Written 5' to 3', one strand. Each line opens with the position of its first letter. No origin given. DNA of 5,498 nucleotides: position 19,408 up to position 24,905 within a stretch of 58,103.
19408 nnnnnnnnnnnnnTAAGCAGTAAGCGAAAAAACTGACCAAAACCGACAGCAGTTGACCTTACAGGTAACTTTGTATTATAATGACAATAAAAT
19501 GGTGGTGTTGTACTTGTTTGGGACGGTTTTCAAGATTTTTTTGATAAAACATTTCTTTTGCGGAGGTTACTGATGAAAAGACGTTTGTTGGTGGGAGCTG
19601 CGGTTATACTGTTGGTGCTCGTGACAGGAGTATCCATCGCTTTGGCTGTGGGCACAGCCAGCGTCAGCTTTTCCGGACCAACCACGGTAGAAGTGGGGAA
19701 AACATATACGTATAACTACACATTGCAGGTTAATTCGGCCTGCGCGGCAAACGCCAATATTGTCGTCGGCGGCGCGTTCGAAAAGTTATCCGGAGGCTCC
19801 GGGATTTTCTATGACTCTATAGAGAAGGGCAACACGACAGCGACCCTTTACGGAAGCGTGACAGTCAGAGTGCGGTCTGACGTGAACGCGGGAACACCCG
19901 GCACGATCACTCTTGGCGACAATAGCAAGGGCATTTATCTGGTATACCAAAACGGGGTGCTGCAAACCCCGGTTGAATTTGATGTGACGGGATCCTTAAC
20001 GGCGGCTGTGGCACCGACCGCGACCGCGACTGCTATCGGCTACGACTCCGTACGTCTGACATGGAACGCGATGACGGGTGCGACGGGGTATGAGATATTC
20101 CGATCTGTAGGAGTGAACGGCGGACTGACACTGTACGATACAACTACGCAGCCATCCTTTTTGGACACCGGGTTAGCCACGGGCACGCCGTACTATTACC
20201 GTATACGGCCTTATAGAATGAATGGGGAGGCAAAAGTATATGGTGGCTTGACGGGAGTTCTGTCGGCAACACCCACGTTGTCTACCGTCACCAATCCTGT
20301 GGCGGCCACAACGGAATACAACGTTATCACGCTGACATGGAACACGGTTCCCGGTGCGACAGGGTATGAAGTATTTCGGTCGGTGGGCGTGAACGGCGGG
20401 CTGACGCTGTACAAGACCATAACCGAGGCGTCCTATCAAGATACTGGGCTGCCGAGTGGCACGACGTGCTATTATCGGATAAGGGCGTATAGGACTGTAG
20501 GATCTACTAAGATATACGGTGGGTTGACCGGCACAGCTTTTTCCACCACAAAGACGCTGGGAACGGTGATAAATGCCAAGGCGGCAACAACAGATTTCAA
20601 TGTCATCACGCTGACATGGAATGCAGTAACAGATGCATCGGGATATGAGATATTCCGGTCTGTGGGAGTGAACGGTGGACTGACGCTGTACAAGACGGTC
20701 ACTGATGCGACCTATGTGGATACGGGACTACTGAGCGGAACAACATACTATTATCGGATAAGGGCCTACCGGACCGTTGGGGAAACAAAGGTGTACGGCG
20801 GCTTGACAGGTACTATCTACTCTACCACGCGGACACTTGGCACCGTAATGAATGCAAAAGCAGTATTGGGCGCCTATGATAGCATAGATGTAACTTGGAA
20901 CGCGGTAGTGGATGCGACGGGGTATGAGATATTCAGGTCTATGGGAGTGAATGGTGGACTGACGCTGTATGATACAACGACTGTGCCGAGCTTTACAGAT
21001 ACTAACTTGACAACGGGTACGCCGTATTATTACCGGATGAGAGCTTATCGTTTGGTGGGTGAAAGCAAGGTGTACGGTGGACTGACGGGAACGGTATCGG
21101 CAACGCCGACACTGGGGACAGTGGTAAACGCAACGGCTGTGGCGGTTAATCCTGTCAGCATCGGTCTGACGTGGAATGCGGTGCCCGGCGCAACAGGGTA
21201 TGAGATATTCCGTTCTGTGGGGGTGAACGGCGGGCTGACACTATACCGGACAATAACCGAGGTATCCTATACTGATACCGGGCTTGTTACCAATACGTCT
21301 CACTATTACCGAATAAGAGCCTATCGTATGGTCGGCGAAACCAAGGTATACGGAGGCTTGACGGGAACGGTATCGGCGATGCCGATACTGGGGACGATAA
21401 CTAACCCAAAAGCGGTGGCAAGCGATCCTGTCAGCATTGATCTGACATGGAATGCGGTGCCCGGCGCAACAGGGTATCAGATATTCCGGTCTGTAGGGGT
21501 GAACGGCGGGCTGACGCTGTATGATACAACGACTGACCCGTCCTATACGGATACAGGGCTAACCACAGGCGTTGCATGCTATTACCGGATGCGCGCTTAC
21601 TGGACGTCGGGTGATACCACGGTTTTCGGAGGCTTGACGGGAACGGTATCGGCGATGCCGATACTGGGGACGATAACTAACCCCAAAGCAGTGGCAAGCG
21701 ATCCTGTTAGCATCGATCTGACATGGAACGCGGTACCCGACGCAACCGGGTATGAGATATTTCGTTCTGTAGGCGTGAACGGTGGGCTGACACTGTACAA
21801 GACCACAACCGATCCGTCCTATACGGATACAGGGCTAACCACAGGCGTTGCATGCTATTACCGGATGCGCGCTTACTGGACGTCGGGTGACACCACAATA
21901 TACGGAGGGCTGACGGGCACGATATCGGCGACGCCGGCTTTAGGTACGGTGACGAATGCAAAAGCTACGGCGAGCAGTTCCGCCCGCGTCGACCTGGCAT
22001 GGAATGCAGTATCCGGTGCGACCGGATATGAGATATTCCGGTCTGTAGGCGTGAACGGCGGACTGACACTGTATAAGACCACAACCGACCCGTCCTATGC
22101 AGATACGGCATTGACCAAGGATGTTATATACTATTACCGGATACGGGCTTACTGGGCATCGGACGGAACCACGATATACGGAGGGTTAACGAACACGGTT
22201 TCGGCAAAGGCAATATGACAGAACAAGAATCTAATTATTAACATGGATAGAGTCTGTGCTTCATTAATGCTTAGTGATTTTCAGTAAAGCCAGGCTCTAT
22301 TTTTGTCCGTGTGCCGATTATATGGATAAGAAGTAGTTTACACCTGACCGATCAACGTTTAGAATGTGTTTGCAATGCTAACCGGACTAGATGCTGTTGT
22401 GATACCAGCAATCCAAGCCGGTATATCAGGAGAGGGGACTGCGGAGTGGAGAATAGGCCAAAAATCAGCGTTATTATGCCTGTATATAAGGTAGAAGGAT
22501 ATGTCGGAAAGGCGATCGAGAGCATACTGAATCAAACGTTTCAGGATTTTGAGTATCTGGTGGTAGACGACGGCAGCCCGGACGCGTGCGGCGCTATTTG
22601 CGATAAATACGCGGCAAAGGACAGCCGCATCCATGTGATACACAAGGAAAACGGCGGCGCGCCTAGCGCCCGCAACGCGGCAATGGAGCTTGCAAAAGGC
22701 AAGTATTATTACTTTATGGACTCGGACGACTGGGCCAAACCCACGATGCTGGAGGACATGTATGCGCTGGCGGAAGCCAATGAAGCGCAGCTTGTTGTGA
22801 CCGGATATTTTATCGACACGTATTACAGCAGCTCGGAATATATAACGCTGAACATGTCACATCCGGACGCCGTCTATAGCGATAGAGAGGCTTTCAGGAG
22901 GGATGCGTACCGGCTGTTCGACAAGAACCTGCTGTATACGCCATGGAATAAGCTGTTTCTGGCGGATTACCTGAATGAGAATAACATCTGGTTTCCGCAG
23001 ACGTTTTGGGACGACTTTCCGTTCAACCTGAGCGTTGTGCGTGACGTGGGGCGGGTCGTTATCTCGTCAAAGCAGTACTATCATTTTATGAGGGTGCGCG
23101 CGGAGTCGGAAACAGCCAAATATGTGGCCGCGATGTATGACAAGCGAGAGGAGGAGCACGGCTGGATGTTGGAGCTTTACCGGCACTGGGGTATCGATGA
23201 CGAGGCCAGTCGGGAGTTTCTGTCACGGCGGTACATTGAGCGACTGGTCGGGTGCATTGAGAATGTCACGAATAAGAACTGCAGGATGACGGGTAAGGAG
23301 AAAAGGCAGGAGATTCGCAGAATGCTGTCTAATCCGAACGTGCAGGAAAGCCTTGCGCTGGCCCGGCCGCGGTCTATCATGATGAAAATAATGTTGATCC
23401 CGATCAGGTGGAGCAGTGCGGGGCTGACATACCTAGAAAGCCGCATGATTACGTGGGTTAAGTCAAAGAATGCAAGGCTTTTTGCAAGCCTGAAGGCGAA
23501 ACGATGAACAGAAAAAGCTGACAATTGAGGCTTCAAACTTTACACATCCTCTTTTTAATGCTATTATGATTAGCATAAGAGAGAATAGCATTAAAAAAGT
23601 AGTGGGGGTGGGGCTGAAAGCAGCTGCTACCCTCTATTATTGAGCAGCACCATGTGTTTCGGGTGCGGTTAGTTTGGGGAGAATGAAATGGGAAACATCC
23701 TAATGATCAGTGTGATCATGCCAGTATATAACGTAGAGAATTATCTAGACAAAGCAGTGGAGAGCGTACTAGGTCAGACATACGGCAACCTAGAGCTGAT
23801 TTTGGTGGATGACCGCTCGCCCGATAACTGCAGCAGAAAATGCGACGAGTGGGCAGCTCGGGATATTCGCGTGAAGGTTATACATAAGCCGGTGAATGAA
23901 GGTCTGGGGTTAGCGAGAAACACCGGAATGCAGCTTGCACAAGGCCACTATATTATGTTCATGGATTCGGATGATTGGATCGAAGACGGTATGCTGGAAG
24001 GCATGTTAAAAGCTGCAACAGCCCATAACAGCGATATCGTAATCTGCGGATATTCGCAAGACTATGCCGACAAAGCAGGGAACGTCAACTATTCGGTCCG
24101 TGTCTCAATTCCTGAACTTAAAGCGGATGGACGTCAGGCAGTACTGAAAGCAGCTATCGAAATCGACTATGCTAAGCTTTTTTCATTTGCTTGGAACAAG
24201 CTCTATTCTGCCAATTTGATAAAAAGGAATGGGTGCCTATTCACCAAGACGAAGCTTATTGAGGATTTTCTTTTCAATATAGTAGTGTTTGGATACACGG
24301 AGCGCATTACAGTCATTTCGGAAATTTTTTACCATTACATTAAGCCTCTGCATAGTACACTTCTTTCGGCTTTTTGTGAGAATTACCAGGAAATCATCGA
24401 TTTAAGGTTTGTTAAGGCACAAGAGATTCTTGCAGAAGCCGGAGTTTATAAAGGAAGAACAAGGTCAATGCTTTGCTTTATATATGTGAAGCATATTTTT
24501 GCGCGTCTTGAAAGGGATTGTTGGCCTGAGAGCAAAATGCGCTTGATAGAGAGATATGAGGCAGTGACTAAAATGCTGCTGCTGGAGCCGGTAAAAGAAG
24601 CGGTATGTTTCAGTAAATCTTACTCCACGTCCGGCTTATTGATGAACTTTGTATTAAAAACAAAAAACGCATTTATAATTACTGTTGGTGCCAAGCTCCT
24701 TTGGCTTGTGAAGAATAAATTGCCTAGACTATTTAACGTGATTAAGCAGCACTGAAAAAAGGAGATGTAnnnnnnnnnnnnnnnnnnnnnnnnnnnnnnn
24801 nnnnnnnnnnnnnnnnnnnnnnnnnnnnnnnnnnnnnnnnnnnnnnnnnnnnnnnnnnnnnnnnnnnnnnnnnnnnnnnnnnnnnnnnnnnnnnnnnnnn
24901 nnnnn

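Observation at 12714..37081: Composite Gram-positive surface-glycan locus combining a di-N-acetylated uronic acid pathway, a nonulosonate pathway, Wzx/Wzy and a Gtr-type modification module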

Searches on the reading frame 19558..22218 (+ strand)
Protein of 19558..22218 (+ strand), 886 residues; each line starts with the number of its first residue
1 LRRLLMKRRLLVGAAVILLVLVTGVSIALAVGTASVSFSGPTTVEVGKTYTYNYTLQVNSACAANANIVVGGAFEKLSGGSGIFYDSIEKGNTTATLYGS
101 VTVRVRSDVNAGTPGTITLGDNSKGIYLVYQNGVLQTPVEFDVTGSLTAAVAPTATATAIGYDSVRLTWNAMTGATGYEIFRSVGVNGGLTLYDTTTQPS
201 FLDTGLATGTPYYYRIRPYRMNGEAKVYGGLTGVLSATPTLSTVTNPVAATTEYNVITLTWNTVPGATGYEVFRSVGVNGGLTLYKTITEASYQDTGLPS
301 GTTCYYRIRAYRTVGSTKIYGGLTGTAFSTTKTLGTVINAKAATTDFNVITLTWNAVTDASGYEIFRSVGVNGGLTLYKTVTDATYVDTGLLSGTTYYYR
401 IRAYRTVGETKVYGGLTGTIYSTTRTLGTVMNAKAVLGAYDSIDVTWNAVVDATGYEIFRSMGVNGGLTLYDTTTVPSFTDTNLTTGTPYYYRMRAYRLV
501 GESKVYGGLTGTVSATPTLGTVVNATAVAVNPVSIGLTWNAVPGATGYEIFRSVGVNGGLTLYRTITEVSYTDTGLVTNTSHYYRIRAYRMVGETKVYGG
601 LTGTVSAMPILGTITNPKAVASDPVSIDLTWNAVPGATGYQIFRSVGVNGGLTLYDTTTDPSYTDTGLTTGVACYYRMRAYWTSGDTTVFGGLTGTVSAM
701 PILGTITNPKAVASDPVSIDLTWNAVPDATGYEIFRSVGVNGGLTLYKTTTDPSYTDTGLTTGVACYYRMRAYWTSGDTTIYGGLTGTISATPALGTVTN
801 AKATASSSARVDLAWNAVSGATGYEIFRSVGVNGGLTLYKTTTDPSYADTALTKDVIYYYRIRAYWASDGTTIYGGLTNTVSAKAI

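Call 3: search_protein_families(library=pfam, proteins=[window:19558-22218:+])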
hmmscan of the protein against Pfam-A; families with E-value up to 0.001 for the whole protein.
window:19558-22218:+ (886 aa): 3 families
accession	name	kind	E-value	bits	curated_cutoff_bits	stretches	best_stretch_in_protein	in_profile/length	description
PF21910.2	GH85_C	-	5e-20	72.2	27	0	796-843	4-51/95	GH85 endohexosaminidases, C-terminal domain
PF00041.27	fn3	-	1.3e-12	48.1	25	0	350-410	16-75/84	Fibronectin type III domain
PF16655.11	PhoD_N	-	4.9e-06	27.4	30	0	338-405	15-80/90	PhoD-like phosphatase, N-terminal domain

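Call 5: search_protein_families(library=ncbifam, proteins=[window:19558-22218:+])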
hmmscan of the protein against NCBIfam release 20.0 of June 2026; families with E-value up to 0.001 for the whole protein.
window:19558-22218:+ (886 aa): 3 families
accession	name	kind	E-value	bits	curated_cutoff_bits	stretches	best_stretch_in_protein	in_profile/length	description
NF041611.1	exoglucan_CbhB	equivalog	2.7e-23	82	1950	4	511-688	700-876/997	exoglucanase CbhB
NF047756.1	LIC11435_fam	equivalog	1.6e-05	24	380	0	352-413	2-59/360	LIC11435 family protein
NF000406.1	MECB_PBP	exception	2.5e-05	22.8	1450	0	247-290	418-461/674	PBP2a family beta-lactam-resistant peptidoglycan transpeptidase MecB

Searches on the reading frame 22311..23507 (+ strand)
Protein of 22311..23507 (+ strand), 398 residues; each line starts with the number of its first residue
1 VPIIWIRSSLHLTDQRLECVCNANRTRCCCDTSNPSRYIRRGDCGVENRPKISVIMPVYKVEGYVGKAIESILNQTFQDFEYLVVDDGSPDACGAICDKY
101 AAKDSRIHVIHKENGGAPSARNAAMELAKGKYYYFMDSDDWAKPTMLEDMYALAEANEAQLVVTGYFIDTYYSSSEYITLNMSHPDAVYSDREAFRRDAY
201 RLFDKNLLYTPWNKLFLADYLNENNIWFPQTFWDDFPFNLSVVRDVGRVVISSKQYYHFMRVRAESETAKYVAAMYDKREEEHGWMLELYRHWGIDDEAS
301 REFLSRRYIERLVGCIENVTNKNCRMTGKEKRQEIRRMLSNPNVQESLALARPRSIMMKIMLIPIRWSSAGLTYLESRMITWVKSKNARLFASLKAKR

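Call 3: search_protein_families(library=pfam, proteins=[window:22311-23507:+])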
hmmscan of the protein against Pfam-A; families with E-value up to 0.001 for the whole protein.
window:22311-23507:+ (398 aa): 3 families
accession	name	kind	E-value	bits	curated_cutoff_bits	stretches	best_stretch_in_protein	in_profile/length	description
PF00535.33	Glycos_transf_2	-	5.3e-36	124.5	23.3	1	53-219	1-162/168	Glycosyl transferase family 2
PF13641.12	Glyco_tranf_2_3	-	1.1e-09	39.1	27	1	50-271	1-220/230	Glycosyltransferase like family 2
PF10111.15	Glyco_tranf_2_2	-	3.1e-09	37.2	27.3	1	53-160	1-112/276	Glycosyltransferase like family 2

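Call 5: search_protein_families(library=ncbifam, proteins=[window:22311-23507:+])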
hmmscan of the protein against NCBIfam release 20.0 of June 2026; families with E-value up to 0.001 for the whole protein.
window:22311-23507:+ (398 aa): 21 families
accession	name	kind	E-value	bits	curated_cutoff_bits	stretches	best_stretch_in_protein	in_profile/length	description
NF007482.0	PRK10073.1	equivalog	3.6e-28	98.5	423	1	48-260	4-216/334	glycosyltransferase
NF047683.1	TeichurnBiosyTuaG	equivalog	5.6e-28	98.3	400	1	47-167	3-124/252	teichuronic acid biosynthesis protein TuaG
NF053739.1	GlytfEpsEBac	equivalog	1.3e-18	67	450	1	50-169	1-122/265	glycosyltransferase EpsE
TIGR03937.1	PgaC_IcaA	equivalog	5.1e-16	58.6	422.3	1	45-154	40-150/407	poly-beta-1,6-N-acetyl-D-glucosamine synthase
NF050050.1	ProtGlycPglI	equivalog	1.3e-15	57.6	500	1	50-148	2-102/306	GalNAc(5)-diNAcBac-PP-undecaprenol beta-1,3-glucosyltransferase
NF041875.1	EPS_EpsD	equivalog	4.9e-15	55.8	370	1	52-165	1-114/325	exopolysaccharide biosynthesis glycosyltransferase EpsD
NF041394.1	GtaseAglG_Halo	equivalog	4.8e-14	52.3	440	1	51-170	2-122/304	glucosyl-dolichyl phosphate glucuronosyltransferase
NF007453.0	PRK10018.1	equivalog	3e-13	50.1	382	1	47-198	3-155/280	colanic acid biosynthesis glycosyltransferase WcaA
TIGR04017.1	WcaA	equivalog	3.5e-12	46.5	495.75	1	48-197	3-153/279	colanic acid biosynthesis glycosyltransferase WcaA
TIGR03965.1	mycofact_glyco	equivalog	2.3e-10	39.9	280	1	46-158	70-183/467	mycofactocin biosynthesis glycosyltransferase MftF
NF038299.1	EPS_HpsN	equivalog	7.3e-10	38.3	425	1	50-151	1-103/317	hormogonium polysaccharide biosynthesis glycosyltransferase HpsN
NF038302.1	EPS_HpsE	equivalog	1.2e-08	34.3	300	1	52-158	3-115/307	hormogonium polysaccharide biosynthesis glycosyltransferase HpsE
TIGR03111.1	glyc2_xrt_Gpos1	hypoth_equivalog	4.4e-08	32.3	363.95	1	47-167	46-169/439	TIGR03111 family XrtG-associated glycosyltransferase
TIGR04283.1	glyco_like_mftF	equivalog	4.7e-08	32.9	182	1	52-160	1-103/221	TIGR04283 family arsenosugar biosynthesis glycosyltransferase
NF047588.1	GlcsyltransPgfSStrep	equivalog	2.2e-07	30.4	500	1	51-152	2-108/308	glycosyltransferase PgfS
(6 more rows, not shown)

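Call 66: find_related_loci(query=window:22311-23507:+, collection=metagenome_contigs, flank=10000)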
Query window:22311-23507:+ (398 aa) in metagenome_contigs; peptide patterns used: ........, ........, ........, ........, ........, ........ (x = any residue, [..] = any of these).
600 stretches matched a pattern (row limit reached: there are more); 557 encode a relative of the query (tblastn E <= 1e-3); the best 80 are kept; 80 distinct loci.
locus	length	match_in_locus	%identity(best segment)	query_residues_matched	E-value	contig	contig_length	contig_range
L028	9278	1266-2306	68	51-398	1e-167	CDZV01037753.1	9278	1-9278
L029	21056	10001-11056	65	47-398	9e-167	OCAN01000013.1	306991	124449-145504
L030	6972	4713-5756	69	51-398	2e-167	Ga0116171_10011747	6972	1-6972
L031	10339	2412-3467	65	47-398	9e-167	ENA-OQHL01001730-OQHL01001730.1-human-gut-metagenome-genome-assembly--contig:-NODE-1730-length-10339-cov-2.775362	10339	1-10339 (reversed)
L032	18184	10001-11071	67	40-398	5e-166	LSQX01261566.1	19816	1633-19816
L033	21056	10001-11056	65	47-398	5e-165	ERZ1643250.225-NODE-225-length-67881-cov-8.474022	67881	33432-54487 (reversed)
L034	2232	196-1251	65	47-398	2e-177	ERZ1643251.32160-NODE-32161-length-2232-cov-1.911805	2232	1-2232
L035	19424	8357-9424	66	42-398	5e-163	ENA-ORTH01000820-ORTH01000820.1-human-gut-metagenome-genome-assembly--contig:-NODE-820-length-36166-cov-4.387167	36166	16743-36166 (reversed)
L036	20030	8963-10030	66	42-398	5e-163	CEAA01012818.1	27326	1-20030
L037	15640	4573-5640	66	42-398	9e-163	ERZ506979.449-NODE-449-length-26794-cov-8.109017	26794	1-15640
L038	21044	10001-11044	64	51-398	2e-161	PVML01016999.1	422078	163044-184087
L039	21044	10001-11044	64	51-398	2e-161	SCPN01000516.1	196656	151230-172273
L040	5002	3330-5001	62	22-398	9e-164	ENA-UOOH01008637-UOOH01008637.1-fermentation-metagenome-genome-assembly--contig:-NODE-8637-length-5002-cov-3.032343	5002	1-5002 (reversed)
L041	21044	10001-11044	66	51-398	2e-160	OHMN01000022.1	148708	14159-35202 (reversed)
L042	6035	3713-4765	63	48-398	4e-161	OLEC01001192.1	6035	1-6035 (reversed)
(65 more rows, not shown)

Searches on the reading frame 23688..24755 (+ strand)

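Call 3: search_protein_families(library=pfam, proteins=[window:23688-24755:+])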
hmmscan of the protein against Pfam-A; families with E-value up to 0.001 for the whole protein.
window:23688-24755:+ (355 aa): 3 families
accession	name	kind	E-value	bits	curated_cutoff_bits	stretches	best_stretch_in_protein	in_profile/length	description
PF00535.33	Glycos_transf_2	-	8e-40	137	23.3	1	8-169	1-163/168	Glycosyl transferase family 2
PF10111.15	Glyco_tranf_2_2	-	1.2e-10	41.8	27.3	1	8-114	1-110/276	Glycosyltransferase like family 2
PF13641.12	Glyco_tranf_2_3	-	3.3e-08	34.3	27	1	7-119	3-118/230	Glycosyltransferase like family 2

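Call 5: search_protein_families(library=ncbifam, proteins=[window:23688-24755:+])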
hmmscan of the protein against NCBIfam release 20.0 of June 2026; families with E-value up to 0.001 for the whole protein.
window:23688-24755:+ (355 aa): 23 families
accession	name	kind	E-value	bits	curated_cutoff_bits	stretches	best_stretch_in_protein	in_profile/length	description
NF007482.0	PRK10073.1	equivalog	6.8e-32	110.8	423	1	5-232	6-228/334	glycosyltransferase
NF047683.1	TeichurnBiosyTuaG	equivalog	1.4e-25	90.4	400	1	6-123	7-124/252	teichuronic acid biosynthesis protein TuaG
TIGR03937.1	PgaC_IcaA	equivalog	1.7e-18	66.8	422.3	1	4-112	44-152/407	poly-beta-1,6-N-acetyl-D-glucosamine synthase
NF053739.1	GlytfEpsEBac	equivalog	3.5e-17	62.3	450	1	7-144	3-140/265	glycosyltransferase EpsE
NF050050.1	ProtGlycPglI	equivalog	4.1e-17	62.5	500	1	6-114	3-112/306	GalNAc(5)-diNAcBac-PP-undecaprenol beta-1,3-glucosyltransferase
NF007453.0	PRK10018.1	equivalog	2.5e-15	56.9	382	1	5-170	6-167/280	colanic acid biosynthesis glycosyltransferase WcaA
TIGR04017.1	WcaA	equivalog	9.5e-15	54.9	495.75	1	6-170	6-166/279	colanic acid biosynthesis glycosyltransferase WcaA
NF041394.1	GtaseAglG_Halo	equivalog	1.4e-13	50.8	440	1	6-111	2-108/304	glucosyl-dolichyl phosphate glucuronosyltransferase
TIGR03965.1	mycofact_glyco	equivalog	1.7e-13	50.3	280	1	7-108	76-177/467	mycofactocin biosynthesis glycosyltransferase MftF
NF041875.1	EPS_EpsD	equivalog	1.9e-13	50.5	370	1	7-120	1-114/325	exopolysaccharide biosynthesis glycosyltransferase EpsD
NF038299.1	EPS_HpsN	equivalog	1.9e-10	40.3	425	1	6-112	2-108/317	hormogonium polysaccharide biosynthesis glycosyltransferase HpsN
TIGR03111.1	glyc2_xrt_Gpos1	hypoth_equivalog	5.3e-10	38.7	363.95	1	5-109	49-155/439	TIGR03111 family XrtG-associated glycosyltransferase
TIGR04283.1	glyco_like_mftF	equivalog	1.5e-09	37.7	182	1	7-114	1-100/221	TIGR04283 family arsenosugar biosynthesis glycosyltransferase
NF045692.1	OglycostaseCruG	equivalog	8e-08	31.6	600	1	6-118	42-160/386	2'-O-glycosyltransferase CruG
NF047588.1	GlcsyltransPgfSStrep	equivalog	9.6e-08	31.6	500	1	6-109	2-109/308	glycosyltransferase PgfS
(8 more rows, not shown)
